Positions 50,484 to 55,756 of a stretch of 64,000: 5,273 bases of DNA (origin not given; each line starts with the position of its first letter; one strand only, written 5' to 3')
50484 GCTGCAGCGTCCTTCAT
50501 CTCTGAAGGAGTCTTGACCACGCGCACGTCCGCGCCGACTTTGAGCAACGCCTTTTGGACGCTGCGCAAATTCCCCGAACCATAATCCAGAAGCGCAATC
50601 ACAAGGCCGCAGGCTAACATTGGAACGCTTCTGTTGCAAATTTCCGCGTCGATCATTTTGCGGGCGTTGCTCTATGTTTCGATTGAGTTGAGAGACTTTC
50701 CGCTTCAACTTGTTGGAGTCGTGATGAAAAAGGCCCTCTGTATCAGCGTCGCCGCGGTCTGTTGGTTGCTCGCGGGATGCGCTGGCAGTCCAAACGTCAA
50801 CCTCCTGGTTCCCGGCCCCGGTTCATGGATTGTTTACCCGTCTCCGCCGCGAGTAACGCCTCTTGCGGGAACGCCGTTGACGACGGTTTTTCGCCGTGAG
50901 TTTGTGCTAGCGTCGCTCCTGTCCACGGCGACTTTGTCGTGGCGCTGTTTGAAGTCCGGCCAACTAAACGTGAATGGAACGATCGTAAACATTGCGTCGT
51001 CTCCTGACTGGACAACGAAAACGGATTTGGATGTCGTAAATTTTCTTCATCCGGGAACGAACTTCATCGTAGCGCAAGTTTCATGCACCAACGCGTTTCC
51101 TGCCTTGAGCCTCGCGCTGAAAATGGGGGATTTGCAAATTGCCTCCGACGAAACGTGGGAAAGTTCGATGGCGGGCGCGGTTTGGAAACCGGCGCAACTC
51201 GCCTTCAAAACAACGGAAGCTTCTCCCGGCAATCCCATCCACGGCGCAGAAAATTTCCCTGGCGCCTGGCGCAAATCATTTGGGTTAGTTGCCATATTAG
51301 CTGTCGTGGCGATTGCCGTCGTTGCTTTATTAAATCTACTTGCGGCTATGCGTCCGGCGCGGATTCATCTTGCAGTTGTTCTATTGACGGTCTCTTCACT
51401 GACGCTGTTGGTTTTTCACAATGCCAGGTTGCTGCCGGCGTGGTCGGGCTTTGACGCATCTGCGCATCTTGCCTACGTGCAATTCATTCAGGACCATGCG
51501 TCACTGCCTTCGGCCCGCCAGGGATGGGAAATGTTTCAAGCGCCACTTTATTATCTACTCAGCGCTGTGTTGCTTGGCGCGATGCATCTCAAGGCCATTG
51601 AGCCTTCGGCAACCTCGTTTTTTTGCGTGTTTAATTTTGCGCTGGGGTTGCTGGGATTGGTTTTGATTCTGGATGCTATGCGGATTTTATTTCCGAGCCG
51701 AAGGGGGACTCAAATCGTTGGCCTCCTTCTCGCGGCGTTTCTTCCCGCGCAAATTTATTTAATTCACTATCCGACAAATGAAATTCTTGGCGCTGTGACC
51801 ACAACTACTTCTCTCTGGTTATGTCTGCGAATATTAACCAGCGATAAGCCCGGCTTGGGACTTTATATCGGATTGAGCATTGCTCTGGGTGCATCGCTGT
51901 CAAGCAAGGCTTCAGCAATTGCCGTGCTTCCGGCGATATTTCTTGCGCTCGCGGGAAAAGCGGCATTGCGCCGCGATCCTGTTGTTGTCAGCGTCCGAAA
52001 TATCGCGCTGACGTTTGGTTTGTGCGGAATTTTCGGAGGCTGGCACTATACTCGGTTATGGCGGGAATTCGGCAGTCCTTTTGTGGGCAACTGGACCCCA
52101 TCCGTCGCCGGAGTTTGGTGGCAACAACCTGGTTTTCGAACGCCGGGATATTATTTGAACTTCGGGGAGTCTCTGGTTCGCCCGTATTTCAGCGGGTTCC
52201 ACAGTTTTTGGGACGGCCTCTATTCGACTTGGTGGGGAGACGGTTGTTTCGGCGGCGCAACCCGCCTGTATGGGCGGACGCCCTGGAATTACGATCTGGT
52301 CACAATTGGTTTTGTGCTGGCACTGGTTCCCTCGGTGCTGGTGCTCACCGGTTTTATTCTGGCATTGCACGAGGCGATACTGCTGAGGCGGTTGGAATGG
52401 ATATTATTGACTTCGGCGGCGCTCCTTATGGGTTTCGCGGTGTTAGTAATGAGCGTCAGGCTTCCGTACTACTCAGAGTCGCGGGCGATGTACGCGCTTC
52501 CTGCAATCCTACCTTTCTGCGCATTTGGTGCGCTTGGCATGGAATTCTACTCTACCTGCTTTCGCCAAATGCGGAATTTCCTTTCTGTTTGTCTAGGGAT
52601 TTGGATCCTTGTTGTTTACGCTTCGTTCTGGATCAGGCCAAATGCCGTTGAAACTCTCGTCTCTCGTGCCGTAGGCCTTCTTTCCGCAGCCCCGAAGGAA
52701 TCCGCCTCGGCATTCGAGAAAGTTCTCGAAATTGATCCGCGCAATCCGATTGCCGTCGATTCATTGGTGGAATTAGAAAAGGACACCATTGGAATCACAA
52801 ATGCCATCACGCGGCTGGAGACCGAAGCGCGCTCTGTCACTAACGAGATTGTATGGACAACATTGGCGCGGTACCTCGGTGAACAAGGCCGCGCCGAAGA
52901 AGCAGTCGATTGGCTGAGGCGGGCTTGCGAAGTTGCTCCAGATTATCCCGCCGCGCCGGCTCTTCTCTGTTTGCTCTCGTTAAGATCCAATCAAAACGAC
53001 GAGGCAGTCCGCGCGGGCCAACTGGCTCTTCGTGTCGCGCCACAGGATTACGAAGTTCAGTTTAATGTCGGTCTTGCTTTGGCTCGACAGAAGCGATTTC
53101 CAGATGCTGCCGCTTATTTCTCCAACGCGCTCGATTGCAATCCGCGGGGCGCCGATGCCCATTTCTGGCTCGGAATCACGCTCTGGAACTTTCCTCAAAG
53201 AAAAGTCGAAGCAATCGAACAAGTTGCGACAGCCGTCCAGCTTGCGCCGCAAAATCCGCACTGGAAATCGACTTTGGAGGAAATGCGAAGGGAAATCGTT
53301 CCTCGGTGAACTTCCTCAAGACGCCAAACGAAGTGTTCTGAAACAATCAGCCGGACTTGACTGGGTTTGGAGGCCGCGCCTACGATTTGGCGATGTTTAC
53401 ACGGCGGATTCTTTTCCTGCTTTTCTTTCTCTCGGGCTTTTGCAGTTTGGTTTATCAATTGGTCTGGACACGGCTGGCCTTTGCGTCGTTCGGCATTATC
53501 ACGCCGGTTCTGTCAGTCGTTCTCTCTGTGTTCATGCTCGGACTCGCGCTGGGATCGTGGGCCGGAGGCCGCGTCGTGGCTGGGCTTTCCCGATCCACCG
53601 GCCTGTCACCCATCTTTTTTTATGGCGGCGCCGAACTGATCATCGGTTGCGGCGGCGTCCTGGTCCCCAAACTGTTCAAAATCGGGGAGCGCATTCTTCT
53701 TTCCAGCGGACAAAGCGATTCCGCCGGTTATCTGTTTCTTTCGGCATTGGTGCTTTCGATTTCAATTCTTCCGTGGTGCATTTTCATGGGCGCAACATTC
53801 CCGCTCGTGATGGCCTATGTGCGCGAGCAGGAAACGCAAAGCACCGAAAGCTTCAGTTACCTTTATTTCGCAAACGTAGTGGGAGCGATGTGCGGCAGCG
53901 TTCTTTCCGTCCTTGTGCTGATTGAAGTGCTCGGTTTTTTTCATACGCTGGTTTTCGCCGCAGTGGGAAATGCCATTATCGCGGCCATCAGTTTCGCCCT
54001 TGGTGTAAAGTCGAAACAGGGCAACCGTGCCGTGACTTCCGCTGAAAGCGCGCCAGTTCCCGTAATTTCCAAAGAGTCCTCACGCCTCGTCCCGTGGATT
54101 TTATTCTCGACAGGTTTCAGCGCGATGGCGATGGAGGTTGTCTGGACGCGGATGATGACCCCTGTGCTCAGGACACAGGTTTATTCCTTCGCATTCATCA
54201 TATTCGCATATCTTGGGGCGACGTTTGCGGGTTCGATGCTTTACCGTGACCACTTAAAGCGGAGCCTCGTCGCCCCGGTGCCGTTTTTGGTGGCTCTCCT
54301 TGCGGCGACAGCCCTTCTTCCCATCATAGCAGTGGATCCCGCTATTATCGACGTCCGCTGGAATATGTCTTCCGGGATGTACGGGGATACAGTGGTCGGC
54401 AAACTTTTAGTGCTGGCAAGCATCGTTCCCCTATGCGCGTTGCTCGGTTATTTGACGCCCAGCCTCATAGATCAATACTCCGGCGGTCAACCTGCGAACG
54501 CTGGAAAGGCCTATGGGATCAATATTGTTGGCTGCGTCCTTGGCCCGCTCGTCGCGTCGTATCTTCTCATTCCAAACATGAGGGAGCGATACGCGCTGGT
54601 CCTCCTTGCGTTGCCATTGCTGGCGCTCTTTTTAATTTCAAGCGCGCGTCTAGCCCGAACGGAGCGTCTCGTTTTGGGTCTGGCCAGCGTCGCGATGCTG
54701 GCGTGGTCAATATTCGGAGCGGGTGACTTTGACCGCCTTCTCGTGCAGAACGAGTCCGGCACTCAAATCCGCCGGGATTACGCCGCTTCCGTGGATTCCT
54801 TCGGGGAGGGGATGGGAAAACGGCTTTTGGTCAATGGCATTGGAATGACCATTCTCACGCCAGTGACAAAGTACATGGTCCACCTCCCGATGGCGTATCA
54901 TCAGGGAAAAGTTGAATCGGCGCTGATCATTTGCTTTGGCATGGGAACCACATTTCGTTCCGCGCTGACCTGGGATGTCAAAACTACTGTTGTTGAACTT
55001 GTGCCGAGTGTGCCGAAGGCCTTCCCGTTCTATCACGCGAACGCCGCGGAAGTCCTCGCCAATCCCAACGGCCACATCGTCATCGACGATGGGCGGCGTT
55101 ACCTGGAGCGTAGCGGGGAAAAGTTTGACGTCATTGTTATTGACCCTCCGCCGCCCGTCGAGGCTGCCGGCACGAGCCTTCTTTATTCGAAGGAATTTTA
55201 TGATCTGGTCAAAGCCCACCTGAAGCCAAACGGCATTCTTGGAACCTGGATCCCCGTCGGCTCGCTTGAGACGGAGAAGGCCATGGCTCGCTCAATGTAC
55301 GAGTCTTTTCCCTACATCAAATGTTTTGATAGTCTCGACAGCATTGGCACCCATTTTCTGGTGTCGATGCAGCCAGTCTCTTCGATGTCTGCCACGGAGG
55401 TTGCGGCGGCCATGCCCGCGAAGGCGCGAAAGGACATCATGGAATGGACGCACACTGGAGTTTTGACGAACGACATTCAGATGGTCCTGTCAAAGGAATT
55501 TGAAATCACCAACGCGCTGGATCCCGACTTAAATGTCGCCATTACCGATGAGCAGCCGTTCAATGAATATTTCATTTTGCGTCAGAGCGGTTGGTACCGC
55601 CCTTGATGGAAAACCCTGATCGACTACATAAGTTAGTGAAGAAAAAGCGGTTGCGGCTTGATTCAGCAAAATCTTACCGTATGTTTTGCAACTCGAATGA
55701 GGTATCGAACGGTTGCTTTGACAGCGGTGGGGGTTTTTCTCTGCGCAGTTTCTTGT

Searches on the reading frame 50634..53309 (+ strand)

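Call 78: search_protein_families(library=pfam, proteins=[window:50634-53309:+], max_evalue=0.00001)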
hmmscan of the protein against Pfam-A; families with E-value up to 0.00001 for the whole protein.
window:50634-53309:+ (891 aa): 10 families
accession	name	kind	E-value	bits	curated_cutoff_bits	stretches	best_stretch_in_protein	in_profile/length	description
PF07719.23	TPR_2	-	3.6e-13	48.9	27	0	807-837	2-32/34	Tetratricopeptide repeat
PF13432.12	TPR_16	-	2e-12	47.8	32.7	2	783-837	8-62/65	Tetratricopeptide repeat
PF13414.12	TPR_11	-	2.7e-11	43.4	26.8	0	813-851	1-39/42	TPR repeat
PF14559.12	TPR_19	-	4.1e-10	40.3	25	0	817-879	2-63/68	Tetratricopeptide repeat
PF00515.34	TPR_1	-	1.2e-09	38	27.8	0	807-837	2-32/34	Tetratricopeptide repeat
PF13431.12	TPR_17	-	1e-08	35.2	24.4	0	829-850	2-23/34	Tetratricopeptide repeat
PF13428.12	TPR_14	-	1.4e-07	31.9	23.5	0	740-774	3-37/44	Tetratricopeptide repeat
PF13181.12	TPR_8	-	2.1e-06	27.9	25.7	0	740-771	3-34/34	Tetratricopeptide repeat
PF13371.12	TPR_9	-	6.4e-06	26.5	35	0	782-843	5-66/73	Tetratricopeptide repeat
PF13424.12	TPR_12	-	8.3e-06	26.4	30.1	0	741-769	48-76/77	Tetratricopeptide repeat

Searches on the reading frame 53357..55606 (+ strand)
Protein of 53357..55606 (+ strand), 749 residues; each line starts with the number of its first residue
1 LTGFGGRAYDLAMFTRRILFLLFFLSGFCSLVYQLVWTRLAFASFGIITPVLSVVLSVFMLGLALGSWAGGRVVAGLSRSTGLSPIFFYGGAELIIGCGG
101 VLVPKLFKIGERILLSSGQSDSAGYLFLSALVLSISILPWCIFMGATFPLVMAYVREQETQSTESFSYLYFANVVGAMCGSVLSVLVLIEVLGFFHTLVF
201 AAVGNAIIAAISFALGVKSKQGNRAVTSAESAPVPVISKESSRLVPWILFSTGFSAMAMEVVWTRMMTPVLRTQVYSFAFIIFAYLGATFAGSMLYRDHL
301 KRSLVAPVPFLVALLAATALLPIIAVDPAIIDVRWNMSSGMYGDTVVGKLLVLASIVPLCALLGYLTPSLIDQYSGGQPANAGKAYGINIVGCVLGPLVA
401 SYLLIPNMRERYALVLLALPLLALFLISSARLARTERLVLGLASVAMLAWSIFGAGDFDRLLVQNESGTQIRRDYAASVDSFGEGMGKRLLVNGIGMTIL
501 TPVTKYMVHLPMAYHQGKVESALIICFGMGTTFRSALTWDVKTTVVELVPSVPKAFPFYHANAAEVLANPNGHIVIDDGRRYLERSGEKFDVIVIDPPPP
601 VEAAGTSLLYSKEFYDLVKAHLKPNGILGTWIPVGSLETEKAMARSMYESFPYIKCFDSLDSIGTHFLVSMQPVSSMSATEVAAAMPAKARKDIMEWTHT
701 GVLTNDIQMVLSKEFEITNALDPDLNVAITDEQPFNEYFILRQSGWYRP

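Call 78: search_protein_families(library=pfam, proteins=[window:53357-55606:+], max_evalue=0.00001)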
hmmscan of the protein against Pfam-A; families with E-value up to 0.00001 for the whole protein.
window:53357-55606:+ (749 aa): 1 family
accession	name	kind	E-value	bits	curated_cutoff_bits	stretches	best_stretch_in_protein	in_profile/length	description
PF01564.23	Spermine_synth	-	2.9e-12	47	22.9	1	503-630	4-130/186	Spermine/spermidine synthase domain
